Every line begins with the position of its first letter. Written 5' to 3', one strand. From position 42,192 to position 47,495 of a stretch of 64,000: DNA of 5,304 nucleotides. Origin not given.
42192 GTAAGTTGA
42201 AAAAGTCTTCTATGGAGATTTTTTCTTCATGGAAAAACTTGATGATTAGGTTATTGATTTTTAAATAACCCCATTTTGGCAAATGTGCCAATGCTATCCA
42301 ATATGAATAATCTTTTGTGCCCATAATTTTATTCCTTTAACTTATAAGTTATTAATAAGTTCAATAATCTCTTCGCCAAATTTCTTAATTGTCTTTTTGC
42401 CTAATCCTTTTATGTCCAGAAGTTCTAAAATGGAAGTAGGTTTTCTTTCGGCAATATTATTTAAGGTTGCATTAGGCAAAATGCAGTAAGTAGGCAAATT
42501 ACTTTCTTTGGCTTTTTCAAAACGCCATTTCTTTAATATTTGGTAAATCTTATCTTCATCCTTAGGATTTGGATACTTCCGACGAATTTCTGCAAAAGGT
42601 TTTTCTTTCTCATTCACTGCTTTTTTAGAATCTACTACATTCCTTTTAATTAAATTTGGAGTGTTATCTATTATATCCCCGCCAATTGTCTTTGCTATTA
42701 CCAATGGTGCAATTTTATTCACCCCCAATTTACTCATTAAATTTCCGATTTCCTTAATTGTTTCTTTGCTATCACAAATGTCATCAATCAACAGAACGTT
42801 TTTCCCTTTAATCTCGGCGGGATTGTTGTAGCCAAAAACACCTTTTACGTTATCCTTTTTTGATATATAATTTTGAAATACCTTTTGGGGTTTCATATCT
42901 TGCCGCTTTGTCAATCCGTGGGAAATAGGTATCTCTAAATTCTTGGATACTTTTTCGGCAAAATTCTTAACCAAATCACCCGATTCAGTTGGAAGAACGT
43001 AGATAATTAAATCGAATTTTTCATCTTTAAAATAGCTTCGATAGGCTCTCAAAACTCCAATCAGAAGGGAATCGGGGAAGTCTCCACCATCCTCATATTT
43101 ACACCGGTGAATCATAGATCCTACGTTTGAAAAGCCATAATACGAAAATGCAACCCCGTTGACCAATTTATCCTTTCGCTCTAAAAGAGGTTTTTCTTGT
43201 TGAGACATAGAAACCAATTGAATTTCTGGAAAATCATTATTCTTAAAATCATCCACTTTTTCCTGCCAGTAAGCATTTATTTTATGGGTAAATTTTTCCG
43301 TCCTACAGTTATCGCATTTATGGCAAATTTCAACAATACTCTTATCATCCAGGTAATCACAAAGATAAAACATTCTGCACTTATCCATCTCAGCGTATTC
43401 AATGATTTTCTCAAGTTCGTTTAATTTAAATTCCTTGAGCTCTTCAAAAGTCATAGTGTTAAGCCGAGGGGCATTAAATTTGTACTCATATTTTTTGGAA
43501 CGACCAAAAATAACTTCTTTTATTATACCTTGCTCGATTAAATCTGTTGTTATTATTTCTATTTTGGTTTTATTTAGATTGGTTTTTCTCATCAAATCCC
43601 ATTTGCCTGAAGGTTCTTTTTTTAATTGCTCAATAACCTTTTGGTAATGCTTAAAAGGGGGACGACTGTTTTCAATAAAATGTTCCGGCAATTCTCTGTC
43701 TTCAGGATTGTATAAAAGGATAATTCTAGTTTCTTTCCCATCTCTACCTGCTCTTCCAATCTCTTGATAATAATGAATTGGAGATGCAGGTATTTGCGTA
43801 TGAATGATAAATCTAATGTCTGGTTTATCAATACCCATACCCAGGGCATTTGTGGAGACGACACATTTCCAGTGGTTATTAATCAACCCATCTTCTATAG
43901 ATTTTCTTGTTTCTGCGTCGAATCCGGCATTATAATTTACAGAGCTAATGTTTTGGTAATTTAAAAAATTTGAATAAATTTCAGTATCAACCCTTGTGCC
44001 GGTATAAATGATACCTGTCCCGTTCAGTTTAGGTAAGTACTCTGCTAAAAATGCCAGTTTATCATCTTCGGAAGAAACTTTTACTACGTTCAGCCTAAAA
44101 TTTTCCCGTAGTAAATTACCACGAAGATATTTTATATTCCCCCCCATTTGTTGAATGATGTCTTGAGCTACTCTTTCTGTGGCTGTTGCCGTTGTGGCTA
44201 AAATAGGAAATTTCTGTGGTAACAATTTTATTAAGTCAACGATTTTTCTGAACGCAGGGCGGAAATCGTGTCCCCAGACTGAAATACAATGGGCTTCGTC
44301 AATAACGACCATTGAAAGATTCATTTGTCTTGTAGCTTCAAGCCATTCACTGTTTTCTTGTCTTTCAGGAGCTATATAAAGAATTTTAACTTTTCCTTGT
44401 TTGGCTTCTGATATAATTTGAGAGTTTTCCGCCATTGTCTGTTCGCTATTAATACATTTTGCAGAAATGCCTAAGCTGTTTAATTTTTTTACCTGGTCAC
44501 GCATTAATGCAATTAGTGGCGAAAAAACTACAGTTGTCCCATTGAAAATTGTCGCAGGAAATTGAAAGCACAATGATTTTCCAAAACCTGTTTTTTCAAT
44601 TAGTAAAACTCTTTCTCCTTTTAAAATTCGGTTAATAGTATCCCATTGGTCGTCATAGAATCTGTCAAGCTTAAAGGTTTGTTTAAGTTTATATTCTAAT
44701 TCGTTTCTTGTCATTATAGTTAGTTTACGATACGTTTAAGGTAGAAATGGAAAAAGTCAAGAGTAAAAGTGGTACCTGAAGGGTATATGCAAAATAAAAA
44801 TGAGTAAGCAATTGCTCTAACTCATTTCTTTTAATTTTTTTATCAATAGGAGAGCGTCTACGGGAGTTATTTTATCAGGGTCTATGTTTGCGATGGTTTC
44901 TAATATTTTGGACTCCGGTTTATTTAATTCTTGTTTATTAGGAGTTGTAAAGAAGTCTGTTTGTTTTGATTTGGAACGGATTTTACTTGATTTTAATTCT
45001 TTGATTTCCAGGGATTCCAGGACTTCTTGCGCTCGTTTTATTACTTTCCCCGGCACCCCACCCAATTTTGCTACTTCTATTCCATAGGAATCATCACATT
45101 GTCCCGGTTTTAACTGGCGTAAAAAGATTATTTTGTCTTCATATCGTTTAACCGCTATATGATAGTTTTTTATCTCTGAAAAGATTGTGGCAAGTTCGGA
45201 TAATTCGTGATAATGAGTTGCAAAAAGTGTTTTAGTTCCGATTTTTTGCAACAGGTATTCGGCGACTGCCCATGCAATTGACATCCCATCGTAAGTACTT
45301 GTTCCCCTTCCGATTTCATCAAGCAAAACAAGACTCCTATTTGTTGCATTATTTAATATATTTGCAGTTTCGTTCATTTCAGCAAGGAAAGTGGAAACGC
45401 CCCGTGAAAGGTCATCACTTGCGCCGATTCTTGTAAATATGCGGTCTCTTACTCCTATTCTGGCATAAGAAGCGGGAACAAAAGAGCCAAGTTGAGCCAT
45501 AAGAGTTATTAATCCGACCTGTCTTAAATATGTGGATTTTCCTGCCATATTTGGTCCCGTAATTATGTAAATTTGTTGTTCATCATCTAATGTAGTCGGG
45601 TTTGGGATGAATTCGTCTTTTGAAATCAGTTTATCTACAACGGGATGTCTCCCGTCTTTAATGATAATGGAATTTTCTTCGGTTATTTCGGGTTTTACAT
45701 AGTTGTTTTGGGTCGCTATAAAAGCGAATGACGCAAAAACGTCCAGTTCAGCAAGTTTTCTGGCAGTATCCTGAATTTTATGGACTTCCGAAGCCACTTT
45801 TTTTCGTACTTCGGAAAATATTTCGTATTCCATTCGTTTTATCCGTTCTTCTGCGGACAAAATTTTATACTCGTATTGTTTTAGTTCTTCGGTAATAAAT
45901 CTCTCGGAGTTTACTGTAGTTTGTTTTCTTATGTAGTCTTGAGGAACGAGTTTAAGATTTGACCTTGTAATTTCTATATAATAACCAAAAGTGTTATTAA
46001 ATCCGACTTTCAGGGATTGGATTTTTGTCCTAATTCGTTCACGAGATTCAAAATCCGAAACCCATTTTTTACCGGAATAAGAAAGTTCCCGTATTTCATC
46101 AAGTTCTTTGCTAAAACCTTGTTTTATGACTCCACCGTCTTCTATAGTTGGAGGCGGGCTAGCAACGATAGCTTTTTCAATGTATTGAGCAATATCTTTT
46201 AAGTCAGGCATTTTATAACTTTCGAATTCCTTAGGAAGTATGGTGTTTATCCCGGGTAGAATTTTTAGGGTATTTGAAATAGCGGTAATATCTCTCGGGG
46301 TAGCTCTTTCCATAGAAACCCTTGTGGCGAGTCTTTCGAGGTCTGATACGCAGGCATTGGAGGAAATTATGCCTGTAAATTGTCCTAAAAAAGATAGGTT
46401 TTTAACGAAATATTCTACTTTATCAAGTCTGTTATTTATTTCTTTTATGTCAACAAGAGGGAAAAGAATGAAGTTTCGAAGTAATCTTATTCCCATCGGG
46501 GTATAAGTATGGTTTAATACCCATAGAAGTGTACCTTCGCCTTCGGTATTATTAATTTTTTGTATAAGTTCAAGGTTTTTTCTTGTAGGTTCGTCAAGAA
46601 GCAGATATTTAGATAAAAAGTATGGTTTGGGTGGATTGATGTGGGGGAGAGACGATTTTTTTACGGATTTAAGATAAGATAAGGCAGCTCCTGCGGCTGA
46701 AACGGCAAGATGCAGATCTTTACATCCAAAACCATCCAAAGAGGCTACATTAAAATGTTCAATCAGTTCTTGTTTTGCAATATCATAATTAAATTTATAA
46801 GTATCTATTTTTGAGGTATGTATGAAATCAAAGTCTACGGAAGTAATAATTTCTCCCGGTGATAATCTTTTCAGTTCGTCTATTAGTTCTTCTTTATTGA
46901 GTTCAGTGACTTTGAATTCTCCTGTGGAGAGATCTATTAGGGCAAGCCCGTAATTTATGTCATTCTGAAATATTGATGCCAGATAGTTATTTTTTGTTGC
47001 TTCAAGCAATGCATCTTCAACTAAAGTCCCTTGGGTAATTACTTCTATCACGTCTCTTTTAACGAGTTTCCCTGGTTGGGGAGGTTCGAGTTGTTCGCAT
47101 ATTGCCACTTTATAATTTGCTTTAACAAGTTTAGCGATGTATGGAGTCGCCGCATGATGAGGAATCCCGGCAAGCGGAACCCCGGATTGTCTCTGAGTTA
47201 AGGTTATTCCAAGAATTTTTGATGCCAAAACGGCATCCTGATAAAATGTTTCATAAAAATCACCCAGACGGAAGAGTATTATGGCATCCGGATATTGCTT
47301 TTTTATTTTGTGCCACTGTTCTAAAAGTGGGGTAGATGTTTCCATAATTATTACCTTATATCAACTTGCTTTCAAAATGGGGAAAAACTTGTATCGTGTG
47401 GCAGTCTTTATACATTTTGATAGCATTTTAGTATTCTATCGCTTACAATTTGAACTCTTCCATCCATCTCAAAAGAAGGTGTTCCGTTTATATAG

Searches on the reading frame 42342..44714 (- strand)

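Call 21: search_protein_families(library=pfam, proteins=[window:42342-44714:-], max_evalue=0.001)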
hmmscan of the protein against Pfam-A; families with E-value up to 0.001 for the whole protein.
window:42342-44714:- (790 aa): 6 families
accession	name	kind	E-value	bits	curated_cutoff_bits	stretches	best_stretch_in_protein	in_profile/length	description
PF00270.35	DEAD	-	2.2e-27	96.2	26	1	21-184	2-165/167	DEAD/DEAH box helicase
PF00570.28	HRDC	-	7.3e-21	74.3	23.8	1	722-787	3-68/68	HRDC domain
PF00271.37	Helicase_C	-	2.1e-20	73.4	23.5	1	219-326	2-110/110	Helicase conserved C-terminal domain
PF00156.33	Pribosyltran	-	7.7e-08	32.2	26.3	1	585-672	43-122/158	Phosphoribosyl transferase domain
PF16124.10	RecQ_Zn_bind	-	7.1e-07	30.3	25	1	424-471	18-66/66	RecQ zinc-binding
PF04851.21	ResIII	-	1.2e-05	25.7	22.5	1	20-177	5-161/164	Type III restriction enzyme, res subunit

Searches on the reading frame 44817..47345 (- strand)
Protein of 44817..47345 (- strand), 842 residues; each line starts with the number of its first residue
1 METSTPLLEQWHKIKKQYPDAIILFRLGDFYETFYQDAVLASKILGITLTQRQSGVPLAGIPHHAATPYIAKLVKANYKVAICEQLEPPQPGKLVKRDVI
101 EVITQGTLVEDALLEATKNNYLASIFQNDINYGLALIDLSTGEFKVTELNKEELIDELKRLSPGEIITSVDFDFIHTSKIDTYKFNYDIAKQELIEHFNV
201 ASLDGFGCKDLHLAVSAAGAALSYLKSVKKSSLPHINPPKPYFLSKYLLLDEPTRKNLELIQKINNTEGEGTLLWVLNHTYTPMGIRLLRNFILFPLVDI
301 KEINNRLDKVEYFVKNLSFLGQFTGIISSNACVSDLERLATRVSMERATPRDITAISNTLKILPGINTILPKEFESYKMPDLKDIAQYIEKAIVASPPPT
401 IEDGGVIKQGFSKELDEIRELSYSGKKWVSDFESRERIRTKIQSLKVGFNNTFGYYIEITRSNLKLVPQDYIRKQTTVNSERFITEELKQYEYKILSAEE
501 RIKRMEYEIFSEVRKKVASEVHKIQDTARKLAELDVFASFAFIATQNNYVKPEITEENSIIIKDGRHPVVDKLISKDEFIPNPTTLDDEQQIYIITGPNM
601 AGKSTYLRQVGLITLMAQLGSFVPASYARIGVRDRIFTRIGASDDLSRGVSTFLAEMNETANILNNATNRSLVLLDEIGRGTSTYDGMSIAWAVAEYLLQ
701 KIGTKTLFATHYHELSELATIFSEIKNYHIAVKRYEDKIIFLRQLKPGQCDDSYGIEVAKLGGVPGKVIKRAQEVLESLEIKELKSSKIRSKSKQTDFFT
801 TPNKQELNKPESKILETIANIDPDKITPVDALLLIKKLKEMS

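Call 21: search_protein_families(library=pfam, proteins=[window:44817-47345:-], max_evalue=0.001)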
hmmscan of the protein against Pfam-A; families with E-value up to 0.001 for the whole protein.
window:44817-47345:- (842 aa): 5 families
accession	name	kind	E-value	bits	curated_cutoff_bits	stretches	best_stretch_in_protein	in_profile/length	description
PF00488.27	MutS_V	-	1.7e-86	289.4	30.2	1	594-780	2-188/188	MutS domain V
PF05192.23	MutS_III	-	2.2e-49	168.8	34.1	1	254-541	2-194/194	MutS domain III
PF01624.25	MutS_I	-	6e-38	130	20.6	1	5-111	1-112/113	MutS domain I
PF05190.23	MutS_IV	-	7.3e-28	97.1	22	1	410-501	1-92/92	MutS family domain IV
PF05188.22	MutS_II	-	1e-27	97.6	25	1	120-236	1-132/133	MutS domain II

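Call 91: find_homologous_proteins(query=window:44817-47342:-, max_evalue=1e-100)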
Query window:44817-47342:- (841 aa): 7976 proteins with E <= 1e-100 among 8000 candidates; the best 120 are listed.
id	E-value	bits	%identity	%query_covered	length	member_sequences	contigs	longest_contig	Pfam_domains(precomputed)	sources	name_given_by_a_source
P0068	0.0e+0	1862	100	100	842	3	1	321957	PF01624.26,PF05192.24,PF05188.24,PF05190.24,PF00488.28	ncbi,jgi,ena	ncbi:MAG: DNA mismatch repair protein MutS [bacterium]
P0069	0.0e+0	1426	76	98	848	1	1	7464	PF01624.26,PF05192.24,PF05188.24,PF05190.24,PF00488.28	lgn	-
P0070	0.0e+0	1224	65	98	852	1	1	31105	PF01624.26,PF05192.24,PF05188.24,PF05190.24,PF00488.28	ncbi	-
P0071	0.0e+0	1214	65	98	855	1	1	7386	PF01624.26,PF05192.24,PF05188.24,PF05190.24,PF00488.28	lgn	-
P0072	0.0e+0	1213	65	98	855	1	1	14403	PF01624.26,PF05192.24,PF05188.24,PF05190.24,PF00488.28,PF27441.1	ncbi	-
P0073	0.0e+0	1204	64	98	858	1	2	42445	PF01624.26,PF05192.24,PF05188.24,PF05190.24,PF00488.28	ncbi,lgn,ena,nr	ncbi:DNA mismatch repair protein MutS [candidate division WOR-3 bacterium]|nr:DNA mismatch repair pr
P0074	0.0e+0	1203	65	98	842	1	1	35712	PF01624.26,PF05192.24,PF05188.24,PF05190.24,PF00488.28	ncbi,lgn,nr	ncbi:MAG: DNA mismatch repair protein MutS [bacterium]|nr:DNA mismatch repair protein MutS [bacteriu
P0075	0.0e+0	1200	64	100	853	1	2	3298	PF01624.26,PF05192.24,PF05188.24,PF05190.24,PF00488.28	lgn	-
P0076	0.0e+0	1150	61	100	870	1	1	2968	PF01624.26,PF05192.24,PF05188.24,PF05190.24,PF00488.28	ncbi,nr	ncbi:MAG: DNA mismatch repair protein MutS [Candidatus Stahlbacteria bacterium]|nr:DNA mismatch repa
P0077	0.0e+0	1055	59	94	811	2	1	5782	PF01624.26,PF05192.24,PF05188.24,PF05190.24,PF00488.28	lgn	-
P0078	0.0e+0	1055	57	100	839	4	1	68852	PF01624.26,PF05192.24,PF05188.24,PF05190.24,PF00488.28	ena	-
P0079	0.0e+0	1036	58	99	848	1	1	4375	PF01624.26,PF05192.24,PF05188.24,PF05190.24,PF00488.28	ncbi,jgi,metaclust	metaclust:\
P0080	1.4e-292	991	54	98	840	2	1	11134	PF01624.26,PF05192.24,PF05188.24,PF05190.24,PF00488.28,PF27441.1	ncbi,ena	-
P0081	1.0e-281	955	53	100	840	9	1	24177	PF01624.26,PF05192.24,PF05188.24,PF05190.24,PF00488.28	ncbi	-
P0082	4.7e-271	920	66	73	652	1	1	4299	PF05192.24,PF05188.24,PF05190.24,PF00488.28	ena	-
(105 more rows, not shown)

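Call 92: find_encoding_contigs(protein=P0073, flank=10000, max_places=2)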
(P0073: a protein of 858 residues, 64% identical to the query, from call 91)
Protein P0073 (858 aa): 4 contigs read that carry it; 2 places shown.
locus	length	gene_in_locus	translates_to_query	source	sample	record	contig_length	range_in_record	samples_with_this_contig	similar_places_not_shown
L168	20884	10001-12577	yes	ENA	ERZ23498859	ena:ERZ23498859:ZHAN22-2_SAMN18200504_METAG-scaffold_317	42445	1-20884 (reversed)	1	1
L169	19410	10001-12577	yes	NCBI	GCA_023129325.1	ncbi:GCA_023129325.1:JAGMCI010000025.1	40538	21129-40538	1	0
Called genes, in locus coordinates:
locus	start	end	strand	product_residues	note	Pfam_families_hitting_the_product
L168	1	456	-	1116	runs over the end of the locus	PF07517:SecA_DEAD, PF00270:DEAD (faint), PF01043:SecA_PP_bind, PF21090:P-loop_SecA, PF07516:SecA_SW, PF02810:SEC-C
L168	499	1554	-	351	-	PF02163:Peptidase_M50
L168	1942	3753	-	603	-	PF13727:CoA_binding_3, PF01073:3Beta_HSD, PF01370:Epimerase, PF02719:Polysacc_synt_2, PF04321:RmlD_sub_bind, PF16363:GDP_Man_Dehyd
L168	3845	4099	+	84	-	PF01016:Ribosomal_L27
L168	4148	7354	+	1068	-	PF00082:Peptidase_S8, PF01839:FG-GAP (faint), PF13517:FG-GAP_3 (weak), PF13570:Beta-prop_ACSF4, PF14783:BBS2_Mid (faint), PF23743:Beta-prop_BBS7 (faint), PF13517:FG-GAP_3, PF18962:Por_Secre_tail, +1 more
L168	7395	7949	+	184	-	PF07853:DUF1648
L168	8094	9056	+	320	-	PF01435:Peptidase_M48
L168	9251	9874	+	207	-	PF13428:TPR_14 (faint), PF00515:TPR_1 (faint), PF07719:TPR_2 (faint), PF13525:YfiO (weak), PF13174:TPR_6 (faint), PF13432:TPR_16 (faint), PF13424:TPR_12 (weak), PF05036:SPOR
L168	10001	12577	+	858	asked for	PF01624:MutS_I, PF05188:MutS_II, PF05192:MutS_III, PF05190:MutS_IV, PF00488:MutS_V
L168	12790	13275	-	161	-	PF04008:Adenosine_kin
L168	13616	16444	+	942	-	PF00133:tRNA-synt_1, PF01921:tRNA-synt_1f (faint), PF09334:tRNA-synt_1g, PF13603:tRNA-synt_1_2 (weak), PF01406:tRNA-synt_1e (weak), PF08264:Anticodon_1, PF06827:zf-FPG_IleRS (weak)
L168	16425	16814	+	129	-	PF01258:zf-dskA_traR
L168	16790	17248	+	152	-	PF01252:Peptidase_A8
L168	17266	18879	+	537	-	PF13623:SurA_N_2, PF13624:SurA_N_3, PF13145:Rotamase_2 (faint)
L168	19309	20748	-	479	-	PF19572:PorV (faint), PF00691:OmpA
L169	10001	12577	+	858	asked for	PF01624:MutS_I, PF05188:MutS_II, PF05192:MutS_III, PF05190:MutS_IV, PF00488:MutS_V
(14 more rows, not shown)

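Call 93: find_encoding_contigs(protein=P0070, flank=10000, max_places=2)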
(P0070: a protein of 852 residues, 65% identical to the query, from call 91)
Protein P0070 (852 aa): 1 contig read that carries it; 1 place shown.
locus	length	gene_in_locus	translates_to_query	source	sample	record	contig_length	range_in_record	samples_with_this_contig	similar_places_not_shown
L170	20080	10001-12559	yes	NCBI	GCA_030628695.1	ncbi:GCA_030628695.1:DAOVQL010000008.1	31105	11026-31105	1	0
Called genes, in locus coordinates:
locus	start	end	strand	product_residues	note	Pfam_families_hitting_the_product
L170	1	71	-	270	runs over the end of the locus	PF00005:ABC_tran, PF02463:SMC_N (weak), PF13304:AAA_21 (weak)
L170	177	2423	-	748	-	PF00112:Peptidase_C1, PF24684:Vgb_lyase (weak), PF13860:FlgD_ig (weak), PF18962:Por_Secre_tail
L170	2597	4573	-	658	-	PF00112:Peptidase_C1, PF18962:Por_Secre_tail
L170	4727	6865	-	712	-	PF00112:Peptidase_C1, PF18962:Por_Secre_tail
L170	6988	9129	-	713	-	PF00112:Peptidase_C1, PF18962:Por_Secre_tail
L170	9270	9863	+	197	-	PF07719:TPR_2 (faint), PF13512:TPR_18 (faint), PF13525:YfiO (weak), PF13174:TPR_6 (faint), PF13428:TPR_14 (faint), PF13432:TPR_16 (faint), PF05036:SPOR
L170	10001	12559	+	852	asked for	PF01624:MutS_I, PF05188:MutS_II, PF05192:MutS_III, PF05190:MutS_IV, PF00488:MutS_V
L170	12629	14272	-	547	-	PF06739:SBBP (weak), PF24170:Fn3-II_PB4 (faint), PF06739:SBBP (weak), PF18962:Por_Secre_tail (weak)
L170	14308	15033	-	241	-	PF13512:TPR_18 (weak), PF13525:YfiO, PF13174:TPR_6 (faint)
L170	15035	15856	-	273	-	PF01048:PNP_UDP_1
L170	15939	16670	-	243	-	PF05103:DivIVA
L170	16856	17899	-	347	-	PF01075:Glyco_transf_9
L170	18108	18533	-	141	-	PF22769:DCD, PF00692:dUTPase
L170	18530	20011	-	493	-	PF13620:CarboxypepD_reg (faint), PF13715:CarbopepD_reg_2 (weak)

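Call 94: find_encoding_contigs(protein=P0074, flank=10000, max_places=2)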
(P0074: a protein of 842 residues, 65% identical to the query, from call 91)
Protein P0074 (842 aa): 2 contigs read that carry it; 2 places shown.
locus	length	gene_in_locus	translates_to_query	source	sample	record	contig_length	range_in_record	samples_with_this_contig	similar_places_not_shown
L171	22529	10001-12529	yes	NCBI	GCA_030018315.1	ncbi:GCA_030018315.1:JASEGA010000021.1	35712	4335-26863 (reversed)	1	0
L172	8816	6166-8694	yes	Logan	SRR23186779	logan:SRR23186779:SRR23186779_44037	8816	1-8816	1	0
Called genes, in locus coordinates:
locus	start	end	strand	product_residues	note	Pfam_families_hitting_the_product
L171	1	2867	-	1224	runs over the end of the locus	PF18072:FGAR-AT_linker, PF00586:AIRS, PF02769:AIRS_C, PF00586:AIRS, PF02769:AIRS_C, PF13507:GATase_5, PF01965:DJ-1_PfpI (weak), PF07685:GATase_3 (weak), +1 more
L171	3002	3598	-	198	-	PF03544:TonB_C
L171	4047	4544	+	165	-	PF05991:NYN_YacP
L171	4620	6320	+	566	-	PF13860:FlgD_ig, PF18962:Por_Secre_tail (weak)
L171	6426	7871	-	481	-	PF07938:Fungal_lectin (weak), PF13860:FlgD_ig (weak), PF18962:Por_Secre_tail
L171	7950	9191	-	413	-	PF02803:Thiolase_C, PF22691:Thiolase_C_1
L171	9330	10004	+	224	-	PF13181:TPR_8 (faint), PF00515:TPR_1 (faint), PF07719:TPR_2 (faint), PF13174:TPR_6 (faint), PF13428:TPR_14 (faint), PF13432:TPR_16 (faint), PF13525:YfiO (faint), PF05036:SPOR, +1 more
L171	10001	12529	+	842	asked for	PF01624:MutS_I, PF05188:MutS_II, PF05192:MutS_III, PF05190:MutS_IV, PF00488:MutS_V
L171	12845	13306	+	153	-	PF00691:OmpA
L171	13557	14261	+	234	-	PF13428:TPR_14 (faint), PF07719:TPR_2 (faint), PF13432:TPR_16, PF13525:YfiO, PF00515:TPR_1 (faint), PF13181:TPR_8 (faint), PF14559:TPR_19 (faint), PF13174:TPR_6 (weak)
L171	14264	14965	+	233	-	PF01618:MotA_ExbB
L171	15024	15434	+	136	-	PF02472:ExbD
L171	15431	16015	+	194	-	PF13103:TonB_2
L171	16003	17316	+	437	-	PF26550:Tricorn_2nd, PF26549:Tricorn_N, PF07676:PD40, PF26549:Tricorn_N, PF26550:Tricorn_2nd (weak), PF07676:PD40 (weak), PF26549:Tricorn_N, PF07676:PD40, +2 more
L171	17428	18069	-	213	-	PF13512:TPR_18 (faint), PF13525:YfiO, PF07719:TPR_2 (faint), PF13174:TPR_6 (faint), PF13428:TPR_14 (faint), PF13432:TPR_16 (faint), PF14559:TPR_19 (faint)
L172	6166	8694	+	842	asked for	PF01624:MutS_I, PF05188:MutS_II, PF05192:MutS_III, PF05190:MutS_IV, PF00488:MutS_V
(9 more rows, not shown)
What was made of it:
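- Tried and rejected: Synteny is lost beyond one gene (calls 92-94).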
